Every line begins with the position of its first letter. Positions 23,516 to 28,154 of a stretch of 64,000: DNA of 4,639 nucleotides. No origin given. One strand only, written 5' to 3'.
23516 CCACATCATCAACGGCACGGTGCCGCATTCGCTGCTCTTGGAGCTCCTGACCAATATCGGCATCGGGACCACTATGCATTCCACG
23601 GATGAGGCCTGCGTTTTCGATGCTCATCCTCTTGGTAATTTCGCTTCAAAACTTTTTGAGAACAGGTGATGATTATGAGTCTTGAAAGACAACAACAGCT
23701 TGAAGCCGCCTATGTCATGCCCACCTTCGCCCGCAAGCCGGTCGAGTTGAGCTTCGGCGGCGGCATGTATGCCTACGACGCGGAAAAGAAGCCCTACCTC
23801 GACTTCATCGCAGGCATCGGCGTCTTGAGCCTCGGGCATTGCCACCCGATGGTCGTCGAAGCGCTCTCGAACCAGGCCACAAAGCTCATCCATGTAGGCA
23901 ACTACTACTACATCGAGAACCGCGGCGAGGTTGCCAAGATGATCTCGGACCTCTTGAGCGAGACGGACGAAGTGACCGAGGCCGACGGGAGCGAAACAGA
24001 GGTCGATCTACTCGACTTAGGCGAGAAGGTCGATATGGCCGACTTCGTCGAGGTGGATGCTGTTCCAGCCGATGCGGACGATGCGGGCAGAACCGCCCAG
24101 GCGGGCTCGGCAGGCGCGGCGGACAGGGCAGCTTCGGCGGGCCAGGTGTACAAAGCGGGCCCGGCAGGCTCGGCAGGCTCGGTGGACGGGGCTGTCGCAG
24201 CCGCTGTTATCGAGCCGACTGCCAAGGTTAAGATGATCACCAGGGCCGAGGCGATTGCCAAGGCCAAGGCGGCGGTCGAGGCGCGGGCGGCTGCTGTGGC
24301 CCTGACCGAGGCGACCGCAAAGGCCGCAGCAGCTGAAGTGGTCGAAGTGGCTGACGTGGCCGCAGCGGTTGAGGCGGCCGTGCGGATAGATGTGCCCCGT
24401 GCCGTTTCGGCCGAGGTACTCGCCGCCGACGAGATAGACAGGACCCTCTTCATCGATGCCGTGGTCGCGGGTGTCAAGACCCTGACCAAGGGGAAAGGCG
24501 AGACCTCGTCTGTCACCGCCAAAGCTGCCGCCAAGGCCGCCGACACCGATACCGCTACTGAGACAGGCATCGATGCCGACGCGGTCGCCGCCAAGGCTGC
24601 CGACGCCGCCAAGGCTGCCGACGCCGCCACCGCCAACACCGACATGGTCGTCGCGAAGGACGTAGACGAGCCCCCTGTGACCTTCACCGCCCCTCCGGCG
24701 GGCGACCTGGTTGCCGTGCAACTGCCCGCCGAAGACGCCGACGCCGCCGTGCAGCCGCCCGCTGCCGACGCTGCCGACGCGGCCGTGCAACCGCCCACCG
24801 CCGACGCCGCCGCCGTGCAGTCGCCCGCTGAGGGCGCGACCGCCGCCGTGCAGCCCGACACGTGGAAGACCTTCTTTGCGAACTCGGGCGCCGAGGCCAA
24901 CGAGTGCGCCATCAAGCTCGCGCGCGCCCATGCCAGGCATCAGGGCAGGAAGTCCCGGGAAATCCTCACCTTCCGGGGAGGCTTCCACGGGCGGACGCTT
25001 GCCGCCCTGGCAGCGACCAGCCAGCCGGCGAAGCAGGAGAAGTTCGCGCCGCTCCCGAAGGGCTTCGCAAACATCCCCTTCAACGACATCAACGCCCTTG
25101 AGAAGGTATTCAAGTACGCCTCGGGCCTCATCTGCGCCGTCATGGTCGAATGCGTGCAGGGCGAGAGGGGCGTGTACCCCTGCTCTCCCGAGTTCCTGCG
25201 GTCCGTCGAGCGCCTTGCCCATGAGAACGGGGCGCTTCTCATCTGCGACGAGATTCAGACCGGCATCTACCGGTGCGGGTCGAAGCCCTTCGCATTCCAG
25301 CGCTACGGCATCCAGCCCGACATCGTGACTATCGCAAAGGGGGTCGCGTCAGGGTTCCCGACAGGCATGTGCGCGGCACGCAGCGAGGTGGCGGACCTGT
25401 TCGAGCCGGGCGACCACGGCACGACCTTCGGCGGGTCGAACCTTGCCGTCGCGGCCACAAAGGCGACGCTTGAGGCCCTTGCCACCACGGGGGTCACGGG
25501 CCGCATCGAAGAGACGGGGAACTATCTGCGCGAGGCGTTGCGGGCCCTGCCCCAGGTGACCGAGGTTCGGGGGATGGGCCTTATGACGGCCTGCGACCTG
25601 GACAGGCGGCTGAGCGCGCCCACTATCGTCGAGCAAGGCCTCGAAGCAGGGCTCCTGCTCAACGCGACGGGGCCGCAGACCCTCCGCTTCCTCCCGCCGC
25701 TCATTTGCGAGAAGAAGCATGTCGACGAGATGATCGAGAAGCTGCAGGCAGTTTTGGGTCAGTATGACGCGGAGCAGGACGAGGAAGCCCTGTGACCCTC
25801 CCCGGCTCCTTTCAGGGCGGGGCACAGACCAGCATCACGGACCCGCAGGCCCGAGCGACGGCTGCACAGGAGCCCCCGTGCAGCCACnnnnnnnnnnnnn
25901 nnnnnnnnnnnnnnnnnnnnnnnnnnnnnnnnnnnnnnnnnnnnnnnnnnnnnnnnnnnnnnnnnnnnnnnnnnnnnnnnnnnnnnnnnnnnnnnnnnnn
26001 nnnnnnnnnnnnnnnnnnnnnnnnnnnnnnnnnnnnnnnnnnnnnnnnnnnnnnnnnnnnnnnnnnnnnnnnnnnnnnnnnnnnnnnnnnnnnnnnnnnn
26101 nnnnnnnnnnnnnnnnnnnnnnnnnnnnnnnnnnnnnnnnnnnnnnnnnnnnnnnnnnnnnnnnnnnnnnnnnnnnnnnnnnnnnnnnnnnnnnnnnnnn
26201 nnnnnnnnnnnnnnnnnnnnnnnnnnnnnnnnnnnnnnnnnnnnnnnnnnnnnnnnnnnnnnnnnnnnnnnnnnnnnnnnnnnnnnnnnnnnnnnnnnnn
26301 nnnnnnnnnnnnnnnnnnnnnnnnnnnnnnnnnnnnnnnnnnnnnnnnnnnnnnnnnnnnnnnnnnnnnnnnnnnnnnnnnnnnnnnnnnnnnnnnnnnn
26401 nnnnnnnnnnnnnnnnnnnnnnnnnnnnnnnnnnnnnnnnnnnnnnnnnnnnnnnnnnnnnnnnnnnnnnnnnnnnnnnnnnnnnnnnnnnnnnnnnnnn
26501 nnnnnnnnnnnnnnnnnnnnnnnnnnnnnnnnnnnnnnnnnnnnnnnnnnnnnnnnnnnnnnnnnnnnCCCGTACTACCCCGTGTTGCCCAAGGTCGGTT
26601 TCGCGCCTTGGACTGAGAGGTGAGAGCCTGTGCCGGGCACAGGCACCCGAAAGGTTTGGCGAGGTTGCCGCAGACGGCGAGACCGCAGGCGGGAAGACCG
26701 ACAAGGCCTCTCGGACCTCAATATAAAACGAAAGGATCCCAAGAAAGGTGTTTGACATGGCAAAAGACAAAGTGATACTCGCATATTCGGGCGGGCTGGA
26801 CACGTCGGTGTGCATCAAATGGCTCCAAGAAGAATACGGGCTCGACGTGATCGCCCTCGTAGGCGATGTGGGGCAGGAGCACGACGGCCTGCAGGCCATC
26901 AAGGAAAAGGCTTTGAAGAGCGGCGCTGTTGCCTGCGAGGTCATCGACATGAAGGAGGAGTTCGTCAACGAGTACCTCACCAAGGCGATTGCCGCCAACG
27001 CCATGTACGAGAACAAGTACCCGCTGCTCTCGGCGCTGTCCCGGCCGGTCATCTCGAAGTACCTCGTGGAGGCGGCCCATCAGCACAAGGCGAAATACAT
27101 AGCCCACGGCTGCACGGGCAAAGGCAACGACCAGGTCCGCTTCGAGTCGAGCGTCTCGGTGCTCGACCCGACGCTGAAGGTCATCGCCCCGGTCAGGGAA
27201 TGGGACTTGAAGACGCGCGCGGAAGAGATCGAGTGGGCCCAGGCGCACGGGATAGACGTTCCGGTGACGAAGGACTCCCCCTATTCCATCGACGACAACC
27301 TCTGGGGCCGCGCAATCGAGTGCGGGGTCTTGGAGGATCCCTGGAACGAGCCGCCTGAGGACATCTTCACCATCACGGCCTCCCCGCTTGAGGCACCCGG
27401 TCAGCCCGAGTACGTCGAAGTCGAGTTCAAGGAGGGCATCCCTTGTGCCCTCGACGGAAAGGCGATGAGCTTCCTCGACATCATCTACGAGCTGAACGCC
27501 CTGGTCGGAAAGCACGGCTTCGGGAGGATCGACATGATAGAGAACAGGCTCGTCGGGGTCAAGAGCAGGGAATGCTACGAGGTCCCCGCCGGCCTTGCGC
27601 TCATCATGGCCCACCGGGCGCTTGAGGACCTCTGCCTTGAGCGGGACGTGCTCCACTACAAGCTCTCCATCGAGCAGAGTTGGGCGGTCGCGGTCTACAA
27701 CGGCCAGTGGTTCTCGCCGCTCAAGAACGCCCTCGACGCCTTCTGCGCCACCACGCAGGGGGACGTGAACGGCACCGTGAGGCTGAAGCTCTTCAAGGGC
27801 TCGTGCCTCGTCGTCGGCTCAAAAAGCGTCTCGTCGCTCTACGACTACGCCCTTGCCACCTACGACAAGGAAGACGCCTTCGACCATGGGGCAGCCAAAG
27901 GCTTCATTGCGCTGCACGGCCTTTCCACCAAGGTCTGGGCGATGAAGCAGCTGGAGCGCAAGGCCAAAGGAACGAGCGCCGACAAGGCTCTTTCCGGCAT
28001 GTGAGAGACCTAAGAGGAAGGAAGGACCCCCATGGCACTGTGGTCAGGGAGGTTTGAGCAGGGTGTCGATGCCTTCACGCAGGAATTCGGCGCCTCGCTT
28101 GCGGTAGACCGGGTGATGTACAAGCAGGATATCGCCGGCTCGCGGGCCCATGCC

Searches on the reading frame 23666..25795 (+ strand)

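Call 19: search_protein_families(library=pfam, proteins=[window:23666-25795:+], max_evalue=0.0001)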
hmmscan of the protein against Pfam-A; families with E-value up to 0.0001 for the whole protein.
window:23666-25795:+ (709 aa): 1 family
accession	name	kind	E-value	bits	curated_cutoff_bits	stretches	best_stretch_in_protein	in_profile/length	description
PF00202.27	Aminotran_3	-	1.5e-94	317.4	30.5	2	396-697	83-403/403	Aminotransferase class-III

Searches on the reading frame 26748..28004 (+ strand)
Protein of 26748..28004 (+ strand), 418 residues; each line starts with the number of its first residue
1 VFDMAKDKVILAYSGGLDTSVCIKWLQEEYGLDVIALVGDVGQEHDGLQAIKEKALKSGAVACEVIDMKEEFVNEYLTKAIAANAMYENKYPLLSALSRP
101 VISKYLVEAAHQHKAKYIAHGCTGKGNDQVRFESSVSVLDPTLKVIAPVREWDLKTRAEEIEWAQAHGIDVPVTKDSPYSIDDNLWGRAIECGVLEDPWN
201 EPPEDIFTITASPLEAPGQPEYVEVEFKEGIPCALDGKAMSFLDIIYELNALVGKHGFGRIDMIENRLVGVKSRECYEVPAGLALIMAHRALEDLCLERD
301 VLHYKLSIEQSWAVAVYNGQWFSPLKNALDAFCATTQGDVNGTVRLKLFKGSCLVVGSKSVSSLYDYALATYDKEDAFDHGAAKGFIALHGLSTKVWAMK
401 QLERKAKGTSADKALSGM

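Call 19: search_protein_families(library=pfam, proteins=[window:26748-28004:+], max_evalue=0.0001)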
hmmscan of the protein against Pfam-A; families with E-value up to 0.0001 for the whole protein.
window:26748-28004:+ (418 aa): 2 families
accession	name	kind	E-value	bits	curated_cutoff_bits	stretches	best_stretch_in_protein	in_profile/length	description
PF20979.2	Arginosuc_syn_C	-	3.3e-89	298.7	27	1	179-397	1-219/219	Arginosuccinate synthase C-terminal domain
PF00764.25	Arginosuc_synth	-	1.8e-68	230.1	27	1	8-169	1-161/162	Arginosuccinate synthase N-terminal HUP domain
